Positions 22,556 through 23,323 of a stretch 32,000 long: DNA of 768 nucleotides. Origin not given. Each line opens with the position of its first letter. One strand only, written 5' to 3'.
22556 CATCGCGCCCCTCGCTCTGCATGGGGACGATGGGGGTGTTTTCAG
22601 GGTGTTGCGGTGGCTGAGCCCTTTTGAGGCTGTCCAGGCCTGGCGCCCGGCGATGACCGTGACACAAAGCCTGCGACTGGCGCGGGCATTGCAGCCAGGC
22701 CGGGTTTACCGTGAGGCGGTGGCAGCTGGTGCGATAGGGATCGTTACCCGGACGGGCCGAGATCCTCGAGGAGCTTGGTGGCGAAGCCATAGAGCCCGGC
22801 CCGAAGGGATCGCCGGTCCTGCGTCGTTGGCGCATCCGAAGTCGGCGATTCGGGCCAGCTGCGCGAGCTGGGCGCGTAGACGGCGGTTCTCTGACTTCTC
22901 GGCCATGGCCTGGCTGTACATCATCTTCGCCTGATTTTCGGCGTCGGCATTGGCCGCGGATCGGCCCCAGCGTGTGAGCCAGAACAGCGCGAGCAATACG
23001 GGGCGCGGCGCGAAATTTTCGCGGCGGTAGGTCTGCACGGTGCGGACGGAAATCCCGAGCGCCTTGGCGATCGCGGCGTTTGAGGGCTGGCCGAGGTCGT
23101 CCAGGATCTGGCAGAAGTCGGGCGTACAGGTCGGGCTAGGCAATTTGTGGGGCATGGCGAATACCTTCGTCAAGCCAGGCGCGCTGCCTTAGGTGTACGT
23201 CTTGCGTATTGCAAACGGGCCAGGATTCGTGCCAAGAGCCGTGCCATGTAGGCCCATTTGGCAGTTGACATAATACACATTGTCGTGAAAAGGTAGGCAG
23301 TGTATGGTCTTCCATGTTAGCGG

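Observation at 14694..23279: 12-bp dif-like direct repeat brackets the inovirus: probable Xer-dependent IMEX integration, with an array continuing to the right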

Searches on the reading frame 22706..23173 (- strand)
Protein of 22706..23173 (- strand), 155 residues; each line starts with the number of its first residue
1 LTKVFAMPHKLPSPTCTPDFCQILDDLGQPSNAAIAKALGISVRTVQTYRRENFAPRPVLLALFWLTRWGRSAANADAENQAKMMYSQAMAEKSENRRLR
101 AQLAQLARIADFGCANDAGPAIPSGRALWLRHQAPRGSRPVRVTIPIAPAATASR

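Call 11: search_protein_families(library=pfam, proteins=[window:22706-23173:-], max_evalue=0.01)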
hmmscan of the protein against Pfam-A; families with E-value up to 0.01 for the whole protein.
window:22706-23173:- (155 aa): 5 families
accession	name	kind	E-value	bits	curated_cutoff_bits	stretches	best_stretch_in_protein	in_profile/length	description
PF00196.25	GerE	-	0.0011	18.9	23.5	1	31-51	19-39/57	Bacterial regulatory proteins, luxR family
PF13730.12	HTH_36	-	0.0012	19.1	25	1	29-52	23-48/55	Helix-turn-helix domain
PF08281.18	Sigma70_r4_2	-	0.0023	18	25.7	1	26-49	23-46/54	Sigma-70, region 4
PF13384.12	HTH_23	-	0.0027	17.9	24.6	1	32-51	20-39/50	Homeodomain-like domain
PF13551.12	HTH_29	-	0.0097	16.4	28.1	0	28-51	11-34/64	Winged helix-turn helix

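Call 16: search_protein_families(library=pfam, proteins=[window:22706-23173:-], max_evalue=10)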
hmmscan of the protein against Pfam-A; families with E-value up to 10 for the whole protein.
window:22706-23173:- (155 aa): 10 families
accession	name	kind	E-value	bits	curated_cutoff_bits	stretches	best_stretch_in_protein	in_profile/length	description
PF00196.25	GerE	-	0.0011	18.9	23.5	1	31-51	19-39/57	Bacterial regulatory proteins, luxR family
PF13730.12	HTH_36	-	0.0012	19.1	25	1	29-52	23-48/55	Helix-turn-helix domain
PF08281.18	Sigma70_r4_2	-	0.0023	18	25.7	1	26-49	23-46/54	Sigma-70, region 4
PF13384.12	HTH_23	-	0.0027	17.9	24.6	1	32-51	20-39/50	Homeodomain-like domain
PF13551.12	HTH_29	-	0.0097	16.4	28.1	1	28-51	11-34/64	Winged helix-turn helix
PF00376.29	MerR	-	0.04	14.2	28.2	1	35-58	5-28/38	MerR family regulatory protein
PF20432.4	Xre-like-HTH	-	0.055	14.2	25.8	1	26-52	20-46/63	Antitoxin Xre-like helix-turn-helix domain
PF13412.12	HTH_24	-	0.062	13.3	21.9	1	31-49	19-37/48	Winged helix-turn-helix DNA-binding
PF12728.13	HTH_17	-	0.085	13.6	27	1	35-53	7-25/51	Helix-turn-helix domain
PF13518.12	HTH_28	-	0.1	13.2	25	1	31-51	14-34/52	Helix-turn-helix domain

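Call 19: search_dna_similar(query=window:22706-23173:-, collection=phages, mode=protein, max_evalue=0.001)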
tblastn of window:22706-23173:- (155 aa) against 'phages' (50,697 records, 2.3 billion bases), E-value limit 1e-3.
No match.

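Call 21: find_homologous_proteins(query=window:22706-23173:-, max_evalue=0.001)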
Query window:22706-23173:- (155 aa): 81 proteins with E <= 0.001 among 171 candidates.
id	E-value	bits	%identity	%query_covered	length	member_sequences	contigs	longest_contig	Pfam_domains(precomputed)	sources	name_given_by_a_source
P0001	3.5e-93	327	100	96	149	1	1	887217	-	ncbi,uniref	ncbi:hypothetical protein [Roseateles microcysteis]|uniref:hypothetical protein n=1 Tax=Roseateles m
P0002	3.7e-27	113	51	72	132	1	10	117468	-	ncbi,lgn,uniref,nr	ncbi:hypothetical protein CDN99_25620 [Roseateles aquatilis]|uniref:Uncharacterized protein n=1 Tax=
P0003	5.4e-27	112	51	72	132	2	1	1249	-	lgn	-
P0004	7.7e-27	112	50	72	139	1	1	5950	-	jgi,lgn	jgi:hypothetical protein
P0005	1.1e-26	111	54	73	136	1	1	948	-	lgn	-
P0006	1.6e-26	111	49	79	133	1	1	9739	-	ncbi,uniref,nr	ncbi:hypothetical protein [Roseateles violae]|uniref:Uncharacterized protein n=1 Tax=Roseateles viol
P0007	1.7e-26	111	48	72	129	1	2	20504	-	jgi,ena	-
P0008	1.8e-26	111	50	72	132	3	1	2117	-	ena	-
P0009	1.8e-26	111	47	79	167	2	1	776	-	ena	-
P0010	2.3e-26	110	47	86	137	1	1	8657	-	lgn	-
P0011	3.5e-26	110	50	72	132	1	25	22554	-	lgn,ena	-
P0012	2.4e-25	107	47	72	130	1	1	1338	-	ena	-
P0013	2.9e-25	107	50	72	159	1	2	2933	-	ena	-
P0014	6.0e-25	106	47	81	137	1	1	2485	-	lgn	-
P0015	3.5e-24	103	49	72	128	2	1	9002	-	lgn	-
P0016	4.2e-24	103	52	70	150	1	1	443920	-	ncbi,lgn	-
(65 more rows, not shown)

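Call 22: find_encoding_contigs(protein=P0001, flank=10000, max_places=5)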
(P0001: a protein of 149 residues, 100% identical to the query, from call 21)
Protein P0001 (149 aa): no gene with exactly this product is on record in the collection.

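Call 24: find_encoding_contigs(protein=P0002, flank=10000, max_places=4)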
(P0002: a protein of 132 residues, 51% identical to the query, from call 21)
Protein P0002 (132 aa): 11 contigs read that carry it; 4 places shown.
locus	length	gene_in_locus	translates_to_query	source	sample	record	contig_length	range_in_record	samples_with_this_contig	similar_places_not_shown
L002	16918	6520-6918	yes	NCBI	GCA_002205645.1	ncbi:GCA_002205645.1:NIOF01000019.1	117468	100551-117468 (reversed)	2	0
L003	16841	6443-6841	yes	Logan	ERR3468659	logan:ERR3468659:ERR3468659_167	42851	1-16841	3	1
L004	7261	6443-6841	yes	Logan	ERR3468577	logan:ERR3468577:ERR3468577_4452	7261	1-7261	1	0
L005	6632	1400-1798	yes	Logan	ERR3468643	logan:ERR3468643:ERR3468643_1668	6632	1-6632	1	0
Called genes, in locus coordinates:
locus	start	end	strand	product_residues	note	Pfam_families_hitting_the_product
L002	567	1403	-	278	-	PF23343:REP_ORF2-G2P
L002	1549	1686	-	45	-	-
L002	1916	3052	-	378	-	PF05707:Zot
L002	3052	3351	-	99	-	PF10734:DUF2523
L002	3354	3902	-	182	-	-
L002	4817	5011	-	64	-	-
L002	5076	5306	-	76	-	-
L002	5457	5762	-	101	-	-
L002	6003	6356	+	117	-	-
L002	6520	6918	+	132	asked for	-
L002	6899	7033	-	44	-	-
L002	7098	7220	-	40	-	-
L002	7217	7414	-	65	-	-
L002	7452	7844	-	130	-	-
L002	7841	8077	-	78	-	-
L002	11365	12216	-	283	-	PF18628:P2_N, PF25513:P2_C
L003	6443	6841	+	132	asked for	-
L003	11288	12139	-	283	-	PF18628:P2_N, PF25513:P2_C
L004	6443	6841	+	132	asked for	-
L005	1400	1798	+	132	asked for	-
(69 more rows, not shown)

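Call 25: find_encoding_contigs(protein=P0016, flank=10000, max_places=3)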
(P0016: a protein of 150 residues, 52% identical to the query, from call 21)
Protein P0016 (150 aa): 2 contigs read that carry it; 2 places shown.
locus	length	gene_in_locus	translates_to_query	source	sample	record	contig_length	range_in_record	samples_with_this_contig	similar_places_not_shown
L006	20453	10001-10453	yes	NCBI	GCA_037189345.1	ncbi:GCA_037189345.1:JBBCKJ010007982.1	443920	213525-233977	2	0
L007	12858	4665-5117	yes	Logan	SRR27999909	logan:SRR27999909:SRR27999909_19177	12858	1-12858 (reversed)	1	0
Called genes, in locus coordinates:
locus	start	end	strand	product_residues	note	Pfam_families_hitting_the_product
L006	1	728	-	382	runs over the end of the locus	PF00465:Fe-ADH, PF13685:Fe-ADH_2, PF25137:ADH_Fe_C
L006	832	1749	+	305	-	PF20434:BD-FAE, PF07859:Abhydrolase_3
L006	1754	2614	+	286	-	PF13279:4HBT_2, PF03061:4HBT, PF00583:Acetyltransf_1, PF13673:Acetyltransf_10, PF13508:Acetyltransf_7 (weak)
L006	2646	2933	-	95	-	PF16290:DUF4936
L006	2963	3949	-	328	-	PF01571:GCV_T (weak)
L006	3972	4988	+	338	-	PF02618:YceG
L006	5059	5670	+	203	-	PF13521:AAA_28 (weak), PF02223:Thymidylate_kin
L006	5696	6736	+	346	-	PF13177:DNA_pol3_delta2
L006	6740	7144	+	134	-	PF07238:PilZ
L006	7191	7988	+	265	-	PF01026:TatD_DNase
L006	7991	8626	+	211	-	PF12796:Ank_2, PF13637:Ank_4, PF13857:Ank_5, PF00023:Ank (weak), PF13606:Ank_3 (weak), PF13637:Ank_4, PF12796:Ank_2, PF13857:Ank_5, +3 more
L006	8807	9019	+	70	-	-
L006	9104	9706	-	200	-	-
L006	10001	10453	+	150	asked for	-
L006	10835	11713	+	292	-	PF02195:ParB_N, PF17762:HTH_ParB (weak), PF08535:KorB (weak)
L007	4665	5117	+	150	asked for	-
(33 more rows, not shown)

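Call 38: search_protein_families(library=pfam, alignment_id=A1, max_evalue=1)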
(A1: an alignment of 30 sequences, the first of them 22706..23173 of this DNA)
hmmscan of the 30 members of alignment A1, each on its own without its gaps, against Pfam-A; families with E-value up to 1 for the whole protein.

A. member 1, window:22706-23173:- (155 aa): 10 families
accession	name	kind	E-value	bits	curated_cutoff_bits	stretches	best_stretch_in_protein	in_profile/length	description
PF00196.25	GerE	-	0.0011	18.9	23.5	1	31-51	19-39/57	Bacterial regulatory proteins, luxR family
PF13730.12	HTH_36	-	0.0012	19.1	25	1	29-52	23-48/55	Helix-turn-helix domain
PF08281.18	Sigma70_r4_2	-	0.0023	18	25.7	1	26-49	23-46/54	Sigma-70, region 4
PF13384.12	HTH_23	-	0.0027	17.9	24.6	1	32-51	20-39/50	Homeodomain-like domain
PF13551.12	HTH_29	-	0.0097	16.4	28.1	1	28-51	11-34/64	Winged helix-turn helix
PF00376.29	MerR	-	0.04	14.2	28.2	1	35-58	5-28/38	MerR family regulatory protein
PF20432.4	Xre-like-HTH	-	0.055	14.2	25.8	1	26-52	20-46/63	Antitoxin Xre-like helix-turn-helix domain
PF13412.12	HTH_24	-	0.062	13.3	21.9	1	31-49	19-37/48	Winged helix-turn-helix DNA-binding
PF12728.13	HTH_17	-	0.085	13.6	27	1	35-53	7-25/51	Helix-turn-helix domain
PF13518.12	HTH_28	-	0.1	13.2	25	1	31-51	14-34/52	Helix-turn-helix domain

B. families by the number of members that match (of 30 scanned): 61 families (the first 25 are shown)
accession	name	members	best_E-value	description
PF13384.12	HTH_23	26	1.5e-05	Homeodomain-like domain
PF13551.12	HTH_29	21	8.1e-06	Winged helix-turn helix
PF12728.13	HTH_17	19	9.2e-05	Helix-turn-helix domain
PF15943.11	YdaS_toxin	18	0.00067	Bacterial toxin YdaS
PF13518.12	HTH_28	18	0.0021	Helix-turn-helix domain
PF14549.12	P22_Cro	16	0.0017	DNA-binding transcriptional regulator Cro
PF01381.28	HTH_3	12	0.00028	Helix-turn-helix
PF00376.29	MerR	12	0.00045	MerR family regulatory protein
PF08281.18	Sigma70_r4_2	11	0.0023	Sigma-70, region 4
PF01527.26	HTH_Tnp_1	10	0.012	Transposase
PF20432.4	Xre-like-HTH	8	0.00024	Antitoxin Xre-like helix-turn-helix domain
PF05269.17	Phage_CII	8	0.0011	Bacteriophage CII protein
PF13730.12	HTH_36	8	0.0012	Helix-turn-helix domain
PF01047.28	MarR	7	0.012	MarR family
PF07022.19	Phage_CI_repr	7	0.012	Bacteriophage CI repressor helix-turn-helix domain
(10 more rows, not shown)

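Call 42: find_related_loci(query=A1, collection=viral_contigs, flank=10000)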
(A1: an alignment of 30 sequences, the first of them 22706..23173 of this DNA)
Query A1 (155 aa) in viral_contigs; peptide patterns used: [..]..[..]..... (x = any residue, [..] = any of these).
22 stretches matched a pattern; 3 encode a relative of the query (tblastn E <= 1e-3); 3 distinct loci.
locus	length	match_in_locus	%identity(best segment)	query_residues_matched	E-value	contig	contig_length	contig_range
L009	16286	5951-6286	52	6-117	3e-33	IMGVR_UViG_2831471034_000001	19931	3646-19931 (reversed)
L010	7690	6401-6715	46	13-117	8e-26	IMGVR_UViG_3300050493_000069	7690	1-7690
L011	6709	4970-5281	41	14-117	1e-22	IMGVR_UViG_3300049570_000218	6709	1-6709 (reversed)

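Call 43: search_solved_structures(query=A1, max_evalue=1)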
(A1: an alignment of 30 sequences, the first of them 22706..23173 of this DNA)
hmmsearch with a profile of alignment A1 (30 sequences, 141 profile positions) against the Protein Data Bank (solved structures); distinct sequences matched with E-value up to 1: 7.
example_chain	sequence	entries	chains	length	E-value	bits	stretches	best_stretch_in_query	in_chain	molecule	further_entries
2x48_A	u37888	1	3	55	0.036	17.5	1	23-43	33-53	CAG38821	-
4oli_A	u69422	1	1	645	0.037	17.4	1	5-36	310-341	Non-receptor tyrosine-protein kinase TYK2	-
2e1o_A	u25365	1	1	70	0.09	16.2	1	19-47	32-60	Homeobox protein PRH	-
5w8y_A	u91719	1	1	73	0.16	15.3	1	25-48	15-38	protein XPH1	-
5i41_B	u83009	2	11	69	0.2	15.1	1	24-48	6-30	Chromosome-anchoring protein RacA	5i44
1rzs_A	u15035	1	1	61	0.67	13.3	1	23-43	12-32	Regulatory protein cro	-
6jpi_A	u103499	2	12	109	0.96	12.8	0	23-45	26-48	HTH cro/C1-type domain-containing protein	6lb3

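Call 44: find_related_loci(query=A1, collection=metagenome_contigs, flank=10000)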
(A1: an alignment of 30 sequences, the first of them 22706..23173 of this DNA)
Query A1 (155 aa) in metagenome_contigs; peptide patterns used: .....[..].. (x = any residue, [..] = any of these).
116 stretches matched a pattern; 61 encode a relative of the query (tblastn E <= 1e-3); 61 distinct loci.
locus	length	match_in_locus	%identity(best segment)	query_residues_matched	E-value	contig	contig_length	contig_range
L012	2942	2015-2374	47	13-136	8e-29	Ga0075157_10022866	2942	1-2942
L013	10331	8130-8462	50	8-117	1e-27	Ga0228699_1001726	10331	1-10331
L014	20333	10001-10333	46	13-123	7e-28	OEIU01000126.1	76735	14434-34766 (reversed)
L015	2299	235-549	48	13-117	4e-26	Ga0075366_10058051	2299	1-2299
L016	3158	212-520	47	20-122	5e-26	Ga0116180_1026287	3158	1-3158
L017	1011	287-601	48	14-117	2e-26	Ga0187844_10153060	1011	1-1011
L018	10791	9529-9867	46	13-125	1e-25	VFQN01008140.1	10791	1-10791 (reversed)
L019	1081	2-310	50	14-116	3e-26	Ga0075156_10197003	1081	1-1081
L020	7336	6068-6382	46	13-117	1e-24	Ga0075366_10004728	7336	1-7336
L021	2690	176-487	48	13-116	9e-25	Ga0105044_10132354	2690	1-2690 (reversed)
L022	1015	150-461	48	13-116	2e-25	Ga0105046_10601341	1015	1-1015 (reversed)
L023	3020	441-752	48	13-116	9e-25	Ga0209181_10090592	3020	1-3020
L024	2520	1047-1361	46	13-117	2e-24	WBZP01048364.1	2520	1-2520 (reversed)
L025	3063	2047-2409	46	14-140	6e-24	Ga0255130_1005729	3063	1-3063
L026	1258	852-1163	45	14-117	4e-24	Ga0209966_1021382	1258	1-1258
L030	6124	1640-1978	42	13-126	3e-23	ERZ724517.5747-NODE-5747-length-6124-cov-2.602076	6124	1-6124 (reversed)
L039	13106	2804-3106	42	14-118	3e-20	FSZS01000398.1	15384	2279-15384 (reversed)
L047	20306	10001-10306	43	1-107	3e-18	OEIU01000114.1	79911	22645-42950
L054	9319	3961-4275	37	13-117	3e-17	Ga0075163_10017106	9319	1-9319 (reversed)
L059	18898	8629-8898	46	14-103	2e-16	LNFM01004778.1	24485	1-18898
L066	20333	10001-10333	36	1-118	1e-11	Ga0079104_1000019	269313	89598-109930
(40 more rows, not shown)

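Call 59: predict_structure(alignment_id=A1)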
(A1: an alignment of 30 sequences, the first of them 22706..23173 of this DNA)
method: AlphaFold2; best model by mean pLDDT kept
length: 155 residues; sequences in the alignment: 30
mean_pLDDT: 77.9   pTM: 0.47
mean pLDDT of the five models: 77.9, 77.5, 76.9, 76.9, 76.4
residues with pLDDT >= 90: 71; 70-90: 24; 50-70: 40; < 50: 20
segments of 3 or more residues with pLDDT < 50: 120-122, 124-132
pLDDT, mean of each block of 10 residues (from residue 1): 49 71 95 97 98 96 87 81 95 98 88 54 47 56 67 57
secondary structure, 60 per line:
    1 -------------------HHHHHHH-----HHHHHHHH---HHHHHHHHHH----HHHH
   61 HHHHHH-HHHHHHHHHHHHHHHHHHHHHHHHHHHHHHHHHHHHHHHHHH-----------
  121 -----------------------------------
elements in order: H20-26 H32-39 H43-52 H57-66 H68-109

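Call 62: fold_search(model_id=the predicted structure, library=viral)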
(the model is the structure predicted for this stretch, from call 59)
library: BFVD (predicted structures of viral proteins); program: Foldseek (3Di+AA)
matches with E <= 10: 444; with E <= 0.001: 0
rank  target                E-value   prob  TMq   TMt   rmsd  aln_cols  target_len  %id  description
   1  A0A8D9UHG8            2.8e-03  1.00  0.55  0.73   5.5       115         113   21  Uncharacterized protein [Corticoviridae sp.]
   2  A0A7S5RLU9            6.8e-02  0.99  0.25  0.41   8.0        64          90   23  (no name in the UniProt tables at hand)
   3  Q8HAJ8                1.3e-01  0.85  0.26  0.37  18.2       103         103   22  Gp64 [Burkholderia phage Bcep781]
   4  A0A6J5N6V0            1.4e-01  0.99  0.30  0.56   3.8        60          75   27  Uncharacterized protein [uncultured Caudovirales phage]
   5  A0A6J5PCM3            1.6e-01  0.69  0.26  0.33  13.1       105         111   18  Uncharacterized protein [uncultured Caudovirales phage]
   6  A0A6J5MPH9            1.6e-01  0.20  0.18  0.17  23.9       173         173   21  Homeodomain phBC6A51-type domain-containing protein [uncultured Caudovirales phage]
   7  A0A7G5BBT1            1.7e-01  0.87  0.26  0.39   9.3        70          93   20  Uncharacterized protein [Ralstonia phage Simangalove]
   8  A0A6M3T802            2.1e-01  0.72  0.26  0.36   9.0        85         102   19  Uncharacterized protein [Sphingomonas phage Eidolon]
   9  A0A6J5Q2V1            2.3e-01  0.93  0.25  0.60   3.0        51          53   18  DNA-binding protein [uncultured Caudovirales phage]
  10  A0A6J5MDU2            2.5e-01  0.57  0.28  0.32  13.1       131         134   19  Uncharacterized protein [uncultured Caudovirales phage]
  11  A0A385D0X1            2.5e-01  0.14  0.18  0.19  30.2       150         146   19  Immunity repressor [Gordonia phage Catfish]
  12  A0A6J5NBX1            2.6e-01  0.98  0.30  0.68   2.5        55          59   24  COG1476 Predicted transcriptional regulators [uncultured Caudovirales phage]
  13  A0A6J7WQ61            3.0e-01  0.99  0.29  0.61   1.8        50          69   22  HTH_XRE domain containing protein [uncultured Caudovirales phage]
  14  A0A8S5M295            3.0e-01  0.91  0.23  0.47   3.0        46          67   22  Helix-turn-helix domain protein [Siphoviridae sp. cttDR14]
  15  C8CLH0                3.4e-01  0.89  0.26  0.13  10.0        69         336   17  (no name in the UniProt tables at hand)
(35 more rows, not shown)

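Call 67: search_protein_families(library=phrogs, proteins=[window:22706-23173:-], max_evalue=0.001)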
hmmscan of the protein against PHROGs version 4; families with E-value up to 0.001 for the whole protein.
window:22706-23173:- (155 aa): 0 families
